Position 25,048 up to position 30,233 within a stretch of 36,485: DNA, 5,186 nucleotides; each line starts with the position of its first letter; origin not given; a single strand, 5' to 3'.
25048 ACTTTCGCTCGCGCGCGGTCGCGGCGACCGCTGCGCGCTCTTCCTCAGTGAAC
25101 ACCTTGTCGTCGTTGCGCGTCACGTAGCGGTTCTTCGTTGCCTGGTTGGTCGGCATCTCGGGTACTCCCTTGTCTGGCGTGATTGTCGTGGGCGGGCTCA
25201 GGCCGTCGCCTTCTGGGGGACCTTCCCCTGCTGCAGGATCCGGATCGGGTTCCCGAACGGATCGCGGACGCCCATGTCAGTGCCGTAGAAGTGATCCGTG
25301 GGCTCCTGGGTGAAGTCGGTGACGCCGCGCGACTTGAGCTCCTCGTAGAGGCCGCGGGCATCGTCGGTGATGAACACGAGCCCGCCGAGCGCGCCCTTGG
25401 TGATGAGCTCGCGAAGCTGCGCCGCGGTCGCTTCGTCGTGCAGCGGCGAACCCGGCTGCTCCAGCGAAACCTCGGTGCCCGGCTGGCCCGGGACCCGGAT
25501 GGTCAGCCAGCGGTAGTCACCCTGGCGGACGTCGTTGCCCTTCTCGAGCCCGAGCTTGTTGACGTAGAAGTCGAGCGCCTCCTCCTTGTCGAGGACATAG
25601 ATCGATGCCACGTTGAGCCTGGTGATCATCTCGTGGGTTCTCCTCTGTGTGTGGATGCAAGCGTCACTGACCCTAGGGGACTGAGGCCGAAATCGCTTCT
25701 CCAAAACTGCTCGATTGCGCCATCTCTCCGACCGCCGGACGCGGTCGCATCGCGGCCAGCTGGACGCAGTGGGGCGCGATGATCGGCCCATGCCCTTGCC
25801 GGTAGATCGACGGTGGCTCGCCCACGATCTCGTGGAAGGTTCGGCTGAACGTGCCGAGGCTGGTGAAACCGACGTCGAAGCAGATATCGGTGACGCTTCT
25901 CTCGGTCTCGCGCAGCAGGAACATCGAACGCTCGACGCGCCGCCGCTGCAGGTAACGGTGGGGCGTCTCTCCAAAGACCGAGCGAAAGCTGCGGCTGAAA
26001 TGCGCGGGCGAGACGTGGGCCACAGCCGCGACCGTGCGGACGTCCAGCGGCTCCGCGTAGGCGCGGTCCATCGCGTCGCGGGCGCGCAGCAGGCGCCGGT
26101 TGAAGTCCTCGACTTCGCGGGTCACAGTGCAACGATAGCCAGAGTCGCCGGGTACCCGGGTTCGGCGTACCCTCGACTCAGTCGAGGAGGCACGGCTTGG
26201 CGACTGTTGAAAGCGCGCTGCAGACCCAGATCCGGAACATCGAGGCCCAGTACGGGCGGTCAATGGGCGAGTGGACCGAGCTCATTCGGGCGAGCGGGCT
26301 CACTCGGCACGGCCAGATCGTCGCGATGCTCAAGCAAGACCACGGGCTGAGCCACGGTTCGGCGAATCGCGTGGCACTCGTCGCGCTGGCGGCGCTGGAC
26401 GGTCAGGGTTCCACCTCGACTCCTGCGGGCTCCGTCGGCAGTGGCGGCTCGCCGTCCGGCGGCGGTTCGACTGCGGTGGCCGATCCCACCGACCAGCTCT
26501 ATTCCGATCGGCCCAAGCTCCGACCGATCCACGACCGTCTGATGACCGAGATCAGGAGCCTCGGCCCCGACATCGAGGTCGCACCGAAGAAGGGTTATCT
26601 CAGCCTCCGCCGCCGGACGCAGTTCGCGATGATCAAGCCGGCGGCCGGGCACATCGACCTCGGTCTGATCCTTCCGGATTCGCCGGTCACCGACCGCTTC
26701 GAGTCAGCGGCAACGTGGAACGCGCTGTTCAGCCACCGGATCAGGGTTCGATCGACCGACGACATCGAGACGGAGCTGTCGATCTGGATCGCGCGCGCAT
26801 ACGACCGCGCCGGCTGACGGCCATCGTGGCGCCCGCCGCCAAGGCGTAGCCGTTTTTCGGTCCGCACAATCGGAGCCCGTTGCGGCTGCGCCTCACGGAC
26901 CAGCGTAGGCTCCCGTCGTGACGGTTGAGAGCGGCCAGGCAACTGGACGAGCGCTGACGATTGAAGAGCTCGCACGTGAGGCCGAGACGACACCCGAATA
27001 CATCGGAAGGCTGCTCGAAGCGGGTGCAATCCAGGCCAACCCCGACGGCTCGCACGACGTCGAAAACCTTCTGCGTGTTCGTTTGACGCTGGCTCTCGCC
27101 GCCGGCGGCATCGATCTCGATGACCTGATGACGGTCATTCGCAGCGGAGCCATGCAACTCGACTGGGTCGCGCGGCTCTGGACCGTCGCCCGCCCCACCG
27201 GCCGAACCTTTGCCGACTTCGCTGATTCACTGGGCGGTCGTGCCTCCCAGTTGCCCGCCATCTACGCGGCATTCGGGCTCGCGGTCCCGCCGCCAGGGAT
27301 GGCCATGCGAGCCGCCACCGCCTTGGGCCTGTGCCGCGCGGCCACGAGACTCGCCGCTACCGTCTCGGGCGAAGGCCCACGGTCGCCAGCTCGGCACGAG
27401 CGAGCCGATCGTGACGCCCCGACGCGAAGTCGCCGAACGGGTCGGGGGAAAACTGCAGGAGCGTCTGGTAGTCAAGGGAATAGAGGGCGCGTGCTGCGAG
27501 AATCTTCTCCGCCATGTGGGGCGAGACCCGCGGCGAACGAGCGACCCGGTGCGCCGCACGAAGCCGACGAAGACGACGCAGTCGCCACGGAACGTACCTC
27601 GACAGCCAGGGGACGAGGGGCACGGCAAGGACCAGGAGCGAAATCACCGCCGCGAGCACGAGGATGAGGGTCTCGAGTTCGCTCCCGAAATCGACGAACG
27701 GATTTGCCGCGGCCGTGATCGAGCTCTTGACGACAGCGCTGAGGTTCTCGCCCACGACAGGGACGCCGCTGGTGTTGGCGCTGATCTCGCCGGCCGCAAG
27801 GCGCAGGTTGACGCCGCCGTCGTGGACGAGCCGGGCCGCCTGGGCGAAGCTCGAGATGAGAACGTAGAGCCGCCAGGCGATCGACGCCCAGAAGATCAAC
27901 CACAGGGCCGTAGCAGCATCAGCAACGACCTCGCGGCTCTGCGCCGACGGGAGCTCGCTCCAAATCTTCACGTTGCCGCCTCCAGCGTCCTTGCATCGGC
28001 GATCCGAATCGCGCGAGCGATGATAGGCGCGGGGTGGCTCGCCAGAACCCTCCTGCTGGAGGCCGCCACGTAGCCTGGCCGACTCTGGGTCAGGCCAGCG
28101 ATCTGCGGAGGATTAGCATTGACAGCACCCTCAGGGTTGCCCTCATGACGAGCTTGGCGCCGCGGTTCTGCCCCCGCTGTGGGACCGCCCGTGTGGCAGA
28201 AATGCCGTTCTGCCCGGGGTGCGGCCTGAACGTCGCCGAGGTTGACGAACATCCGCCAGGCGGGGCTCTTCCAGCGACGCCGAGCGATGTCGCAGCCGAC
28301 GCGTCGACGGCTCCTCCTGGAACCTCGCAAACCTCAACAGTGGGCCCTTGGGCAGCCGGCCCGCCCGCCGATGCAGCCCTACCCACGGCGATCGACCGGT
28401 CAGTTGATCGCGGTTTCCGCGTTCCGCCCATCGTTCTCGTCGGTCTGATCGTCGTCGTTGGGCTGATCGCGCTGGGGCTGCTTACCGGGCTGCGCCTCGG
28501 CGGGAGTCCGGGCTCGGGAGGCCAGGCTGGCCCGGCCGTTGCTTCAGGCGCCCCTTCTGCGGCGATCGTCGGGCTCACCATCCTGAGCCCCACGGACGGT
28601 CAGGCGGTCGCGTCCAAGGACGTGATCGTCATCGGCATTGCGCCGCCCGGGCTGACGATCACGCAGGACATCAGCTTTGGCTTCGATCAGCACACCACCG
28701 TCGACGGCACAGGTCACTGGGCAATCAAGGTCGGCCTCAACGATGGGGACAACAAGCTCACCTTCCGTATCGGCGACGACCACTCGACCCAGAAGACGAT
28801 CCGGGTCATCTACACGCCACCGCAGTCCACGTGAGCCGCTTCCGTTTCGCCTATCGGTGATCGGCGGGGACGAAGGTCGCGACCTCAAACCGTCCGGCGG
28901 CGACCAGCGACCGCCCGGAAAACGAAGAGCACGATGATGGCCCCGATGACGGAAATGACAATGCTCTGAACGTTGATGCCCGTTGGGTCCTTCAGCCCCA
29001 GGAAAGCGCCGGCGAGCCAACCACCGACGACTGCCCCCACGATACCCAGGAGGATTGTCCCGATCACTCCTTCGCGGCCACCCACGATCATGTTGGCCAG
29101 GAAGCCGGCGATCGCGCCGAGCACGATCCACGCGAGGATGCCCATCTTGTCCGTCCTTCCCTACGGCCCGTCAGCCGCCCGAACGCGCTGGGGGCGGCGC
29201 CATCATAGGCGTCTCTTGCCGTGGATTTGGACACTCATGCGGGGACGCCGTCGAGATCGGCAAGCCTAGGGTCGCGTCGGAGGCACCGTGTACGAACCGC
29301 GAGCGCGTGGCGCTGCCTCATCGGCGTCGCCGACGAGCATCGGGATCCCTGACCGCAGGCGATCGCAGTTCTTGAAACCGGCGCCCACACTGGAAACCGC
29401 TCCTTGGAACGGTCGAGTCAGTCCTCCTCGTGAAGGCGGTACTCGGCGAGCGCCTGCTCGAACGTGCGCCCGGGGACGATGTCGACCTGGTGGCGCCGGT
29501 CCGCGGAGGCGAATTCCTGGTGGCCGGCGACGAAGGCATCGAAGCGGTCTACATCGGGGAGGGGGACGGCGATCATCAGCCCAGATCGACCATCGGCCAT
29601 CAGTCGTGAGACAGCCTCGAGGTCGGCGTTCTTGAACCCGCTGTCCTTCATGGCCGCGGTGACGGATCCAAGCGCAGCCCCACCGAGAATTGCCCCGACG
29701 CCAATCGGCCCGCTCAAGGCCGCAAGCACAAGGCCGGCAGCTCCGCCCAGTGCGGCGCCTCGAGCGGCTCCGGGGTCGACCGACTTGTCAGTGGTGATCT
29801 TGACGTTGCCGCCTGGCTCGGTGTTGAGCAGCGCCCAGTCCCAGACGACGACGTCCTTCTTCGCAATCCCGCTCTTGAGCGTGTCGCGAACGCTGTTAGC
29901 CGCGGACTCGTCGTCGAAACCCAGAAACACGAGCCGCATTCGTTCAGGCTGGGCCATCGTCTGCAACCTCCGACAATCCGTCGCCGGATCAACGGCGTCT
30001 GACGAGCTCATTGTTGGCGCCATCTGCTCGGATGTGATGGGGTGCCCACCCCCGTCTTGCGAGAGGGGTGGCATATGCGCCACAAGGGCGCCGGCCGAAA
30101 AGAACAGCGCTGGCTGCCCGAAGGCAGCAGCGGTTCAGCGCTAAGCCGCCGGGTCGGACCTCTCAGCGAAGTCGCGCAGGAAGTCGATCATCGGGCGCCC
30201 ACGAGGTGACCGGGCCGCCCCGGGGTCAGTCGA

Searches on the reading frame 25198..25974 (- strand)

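Call 15: search_protein_families(library=pfam, proteins=[window:25198-25974:-], max_evalue=0.001)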
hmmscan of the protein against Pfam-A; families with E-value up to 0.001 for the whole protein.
window:25198-25974:- (258 aa): 1 family
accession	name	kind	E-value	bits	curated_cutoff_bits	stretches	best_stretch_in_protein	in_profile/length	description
PF00903.31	Glyoxalase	-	5.6e-15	56.2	20.6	1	120-245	2-120/121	Glyoxalase/Bleomycin resistance protein/Dioxygenase superfamily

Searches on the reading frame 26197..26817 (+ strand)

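Call 15: search_protein_families(library=pfam, proteins=[window:26197-26817:+], max_evalue=0.001)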
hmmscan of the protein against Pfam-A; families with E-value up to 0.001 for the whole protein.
window:26197-26817:+ (206 aa): 2 families
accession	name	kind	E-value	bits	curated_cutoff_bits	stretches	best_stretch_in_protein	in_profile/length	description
PF18899.5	DUF5655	-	5.2e-23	81.6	24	1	99-203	2-107/109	Domain of unknown function (DUF5655)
PF14117.11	DUF4287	-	1.7e-17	63.6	27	1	9-62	3-57/60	Domain of unknown function (DUF4287)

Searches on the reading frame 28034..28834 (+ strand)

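Call 15: search_protein_families(library=pfam, proteins=[window:28034-28834:+], max_evalue=0.001)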
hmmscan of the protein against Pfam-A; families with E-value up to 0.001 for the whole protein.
window:28034-28834:+ (266 aa): 2 families
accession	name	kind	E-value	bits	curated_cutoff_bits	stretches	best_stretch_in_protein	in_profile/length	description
PF09136.16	Glucodextran_B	-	0.00014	22.2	27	1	181-255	3-74/83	Glucodextranase, domain B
PF13240.11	Zn_Ribbon_1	-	0.00031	20.9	25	1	45-64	1-20/23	zinc-ribbon domain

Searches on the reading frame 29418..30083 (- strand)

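Call 15: search_protein_families(library=pfam, proteins=[window:29418-30083:-], max_evalue=0.001)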
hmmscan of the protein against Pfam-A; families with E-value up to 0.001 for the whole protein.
window:29418-30083:- (221 aa): 1 family
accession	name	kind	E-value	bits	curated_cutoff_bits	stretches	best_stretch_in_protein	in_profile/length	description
PF06897.17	DUF1269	-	0.00021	22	26.9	1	106-186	1-76/100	Protein of unknown function (DUF1269)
